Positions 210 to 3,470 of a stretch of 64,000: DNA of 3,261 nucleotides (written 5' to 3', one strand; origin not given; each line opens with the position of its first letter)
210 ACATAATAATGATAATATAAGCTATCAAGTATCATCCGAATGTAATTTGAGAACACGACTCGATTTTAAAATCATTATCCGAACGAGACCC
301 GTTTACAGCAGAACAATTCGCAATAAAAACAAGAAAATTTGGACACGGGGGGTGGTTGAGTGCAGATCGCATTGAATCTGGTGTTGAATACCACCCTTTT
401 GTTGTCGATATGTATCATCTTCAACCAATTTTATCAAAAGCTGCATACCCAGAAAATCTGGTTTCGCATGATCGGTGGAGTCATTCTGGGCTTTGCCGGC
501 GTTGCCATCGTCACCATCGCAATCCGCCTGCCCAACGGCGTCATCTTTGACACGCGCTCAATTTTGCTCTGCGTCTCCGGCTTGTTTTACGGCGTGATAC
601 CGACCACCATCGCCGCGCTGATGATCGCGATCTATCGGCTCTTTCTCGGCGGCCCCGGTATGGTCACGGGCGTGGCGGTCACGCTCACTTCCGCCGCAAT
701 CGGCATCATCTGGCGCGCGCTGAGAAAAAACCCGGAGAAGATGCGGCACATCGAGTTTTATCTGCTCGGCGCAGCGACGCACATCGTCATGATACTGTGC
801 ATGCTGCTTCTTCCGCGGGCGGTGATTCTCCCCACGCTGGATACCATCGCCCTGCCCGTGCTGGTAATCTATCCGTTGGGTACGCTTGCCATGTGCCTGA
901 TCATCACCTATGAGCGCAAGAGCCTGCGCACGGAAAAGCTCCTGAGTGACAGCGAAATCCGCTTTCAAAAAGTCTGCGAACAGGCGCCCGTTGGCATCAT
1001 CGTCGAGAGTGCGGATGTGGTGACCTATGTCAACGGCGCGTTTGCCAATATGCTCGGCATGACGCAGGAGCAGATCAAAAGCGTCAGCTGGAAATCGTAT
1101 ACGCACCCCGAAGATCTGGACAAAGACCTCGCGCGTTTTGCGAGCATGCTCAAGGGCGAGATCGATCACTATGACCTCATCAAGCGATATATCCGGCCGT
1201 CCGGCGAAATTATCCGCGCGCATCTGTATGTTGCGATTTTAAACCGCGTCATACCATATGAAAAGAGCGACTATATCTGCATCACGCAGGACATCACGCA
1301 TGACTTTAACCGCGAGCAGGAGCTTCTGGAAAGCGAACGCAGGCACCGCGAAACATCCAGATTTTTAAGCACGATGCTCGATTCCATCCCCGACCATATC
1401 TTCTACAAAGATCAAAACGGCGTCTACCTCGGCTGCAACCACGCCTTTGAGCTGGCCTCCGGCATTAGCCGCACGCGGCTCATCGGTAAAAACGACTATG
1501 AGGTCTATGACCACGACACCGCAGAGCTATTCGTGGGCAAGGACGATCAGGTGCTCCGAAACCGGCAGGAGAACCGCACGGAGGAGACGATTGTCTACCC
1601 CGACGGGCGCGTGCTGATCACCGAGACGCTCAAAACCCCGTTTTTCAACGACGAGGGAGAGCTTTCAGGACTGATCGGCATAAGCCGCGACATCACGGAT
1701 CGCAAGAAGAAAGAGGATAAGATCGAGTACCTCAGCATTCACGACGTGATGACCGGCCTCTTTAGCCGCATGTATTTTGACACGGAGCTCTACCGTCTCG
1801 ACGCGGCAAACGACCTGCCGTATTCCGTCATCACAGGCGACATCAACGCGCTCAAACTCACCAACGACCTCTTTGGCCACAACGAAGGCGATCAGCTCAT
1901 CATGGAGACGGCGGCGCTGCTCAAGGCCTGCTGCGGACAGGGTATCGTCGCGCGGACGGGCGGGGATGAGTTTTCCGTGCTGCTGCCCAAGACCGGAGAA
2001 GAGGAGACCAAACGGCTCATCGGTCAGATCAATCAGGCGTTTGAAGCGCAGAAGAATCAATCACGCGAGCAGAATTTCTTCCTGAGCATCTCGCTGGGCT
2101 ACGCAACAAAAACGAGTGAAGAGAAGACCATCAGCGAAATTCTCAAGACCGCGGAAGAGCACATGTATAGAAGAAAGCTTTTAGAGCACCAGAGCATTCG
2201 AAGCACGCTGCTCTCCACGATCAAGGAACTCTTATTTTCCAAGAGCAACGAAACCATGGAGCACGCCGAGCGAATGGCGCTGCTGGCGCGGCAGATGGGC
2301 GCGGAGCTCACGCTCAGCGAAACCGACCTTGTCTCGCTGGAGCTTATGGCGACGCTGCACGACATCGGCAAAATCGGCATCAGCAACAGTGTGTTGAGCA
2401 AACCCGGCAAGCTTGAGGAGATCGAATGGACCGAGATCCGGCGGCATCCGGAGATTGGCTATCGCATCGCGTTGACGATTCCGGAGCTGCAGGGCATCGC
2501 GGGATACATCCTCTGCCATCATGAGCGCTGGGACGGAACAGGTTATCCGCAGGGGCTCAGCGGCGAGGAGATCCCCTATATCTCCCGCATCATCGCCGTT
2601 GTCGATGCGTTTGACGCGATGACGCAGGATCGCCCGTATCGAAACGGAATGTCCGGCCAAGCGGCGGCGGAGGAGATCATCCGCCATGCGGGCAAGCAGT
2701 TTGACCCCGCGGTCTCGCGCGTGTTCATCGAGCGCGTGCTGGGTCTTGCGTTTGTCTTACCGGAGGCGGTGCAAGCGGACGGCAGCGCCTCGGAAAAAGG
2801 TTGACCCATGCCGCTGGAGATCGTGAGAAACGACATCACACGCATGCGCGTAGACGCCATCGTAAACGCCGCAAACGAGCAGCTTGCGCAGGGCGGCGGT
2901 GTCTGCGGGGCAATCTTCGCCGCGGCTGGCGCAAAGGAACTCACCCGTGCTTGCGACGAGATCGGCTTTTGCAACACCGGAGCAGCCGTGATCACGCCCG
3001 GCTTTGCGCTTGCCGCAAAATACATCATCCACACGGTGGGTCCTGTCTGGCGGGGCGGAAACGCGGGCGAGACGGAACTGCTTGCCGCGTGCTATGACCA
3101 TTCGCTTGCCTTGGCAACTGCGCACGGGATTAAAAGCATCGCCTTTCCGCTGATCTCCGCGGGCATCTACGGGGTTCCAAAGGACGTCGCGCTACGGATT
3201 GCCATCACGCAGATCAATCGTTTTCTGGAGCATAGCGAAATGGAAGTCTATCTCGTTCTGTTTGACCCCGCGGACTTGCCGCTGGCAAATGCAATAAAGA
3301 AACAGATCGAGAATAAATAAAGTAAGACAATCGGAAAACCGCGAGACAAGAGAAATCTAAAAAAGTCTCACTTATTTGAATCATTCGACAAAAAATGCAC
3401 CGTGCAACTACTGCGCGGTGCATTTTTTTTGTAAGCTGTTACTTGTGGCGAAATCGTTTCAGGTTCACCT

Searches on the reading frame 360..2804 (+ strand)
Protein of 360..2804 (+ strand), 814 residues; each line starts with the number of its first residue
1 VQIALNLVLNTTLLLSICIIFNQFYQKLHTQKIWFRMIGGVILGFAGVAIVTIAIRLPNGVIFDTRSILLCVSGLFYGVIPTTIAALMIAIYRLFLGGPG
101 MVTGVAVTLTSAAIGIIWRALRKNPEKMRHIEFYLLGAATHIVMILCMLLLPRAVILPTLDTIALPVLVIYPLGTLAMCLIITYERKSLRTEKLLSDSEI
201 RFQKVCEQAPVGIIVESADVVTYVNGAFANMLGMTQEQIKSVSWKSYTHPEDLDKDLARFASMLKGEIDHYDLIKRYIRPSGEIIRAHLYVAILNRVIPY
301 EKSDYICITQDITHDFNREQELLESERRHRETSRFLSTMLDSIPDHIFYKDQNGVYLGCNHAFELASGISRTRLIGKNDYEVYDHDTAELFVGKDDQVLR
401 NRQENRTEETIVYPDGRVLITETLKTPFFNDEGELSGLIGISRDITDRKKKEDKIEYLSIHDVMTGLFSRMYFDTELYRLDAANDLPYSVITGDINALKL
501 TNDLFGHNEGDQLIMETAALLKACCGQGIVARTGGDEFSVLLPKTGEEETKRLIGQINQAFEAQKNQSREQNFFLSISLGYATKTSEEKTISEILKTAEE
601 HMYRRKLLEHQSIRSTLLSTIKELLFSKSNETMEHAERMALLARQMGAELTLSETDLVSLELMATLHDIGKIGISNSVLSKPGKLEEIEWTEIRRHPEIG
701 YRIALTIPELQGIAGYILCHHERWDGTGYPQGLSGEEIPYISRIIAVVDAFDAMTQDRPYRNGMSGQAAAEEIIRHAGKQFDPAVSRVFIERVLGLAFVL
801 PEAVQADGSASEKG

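Call 72: search_protein_families(library=pfam, proteins=[window:360-2804:+], max_evalue=0.0001)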
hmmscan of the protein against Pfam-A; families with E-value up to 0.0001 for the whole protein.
window:360-2804:+ (814 aa): 9 families
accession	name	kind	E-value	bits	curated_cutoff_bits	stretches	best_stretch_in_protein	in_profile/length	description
PF13487.12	HD_5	-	2.4e-38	132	27.2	1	621-785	3-170/170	HD domain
PF00990.26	GGDEF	-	2.1e-29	102.8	23.8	1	460-606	2-155/161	Diguanylate cyclase, GGDEF domain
PF07694.17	5TM-5TMR_LYT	-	5.1e-24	85.2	24.6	1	20-182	3-166/169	5TMR of 5TMR-LYT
PF08448.16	PAS_4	-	3.6e-21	75.9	23.1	1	340-449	1-109/110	PAS fold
PF00989.32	PAS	-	6.8e-20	71.6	22.6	1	335-445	2-113/113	PAS fold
PF13426.13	PAS_9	-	7.3e-19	68.4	27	2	344-447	1-103/103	PAS domain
PF01966.28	HD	-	9.1e-18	65.1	22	1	633-754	2-116/116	HD domain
PF08447.18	PAS_3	-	1.4e-12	48.1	25.6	1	222-291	2-72/89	PAS fold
PF13188.13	PAS_8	-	3e-10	40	21.8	1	201-242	2-46/65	PAS domain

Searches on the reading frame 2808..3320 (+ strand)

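Call 72: search_protein_families(library=pfam, proteins=[window:2808-3320:+], max_evalue=0.0001)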
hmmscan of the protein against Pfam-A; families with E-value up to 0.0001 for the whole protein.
window:2808-3320:+ (170 aa): 1 family
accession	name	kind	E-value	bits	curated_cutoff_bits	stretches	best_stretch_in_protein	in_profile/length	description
PF01661.27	Macro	-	2.7e-41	140.7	22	1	19-132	1-118/118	Macro domain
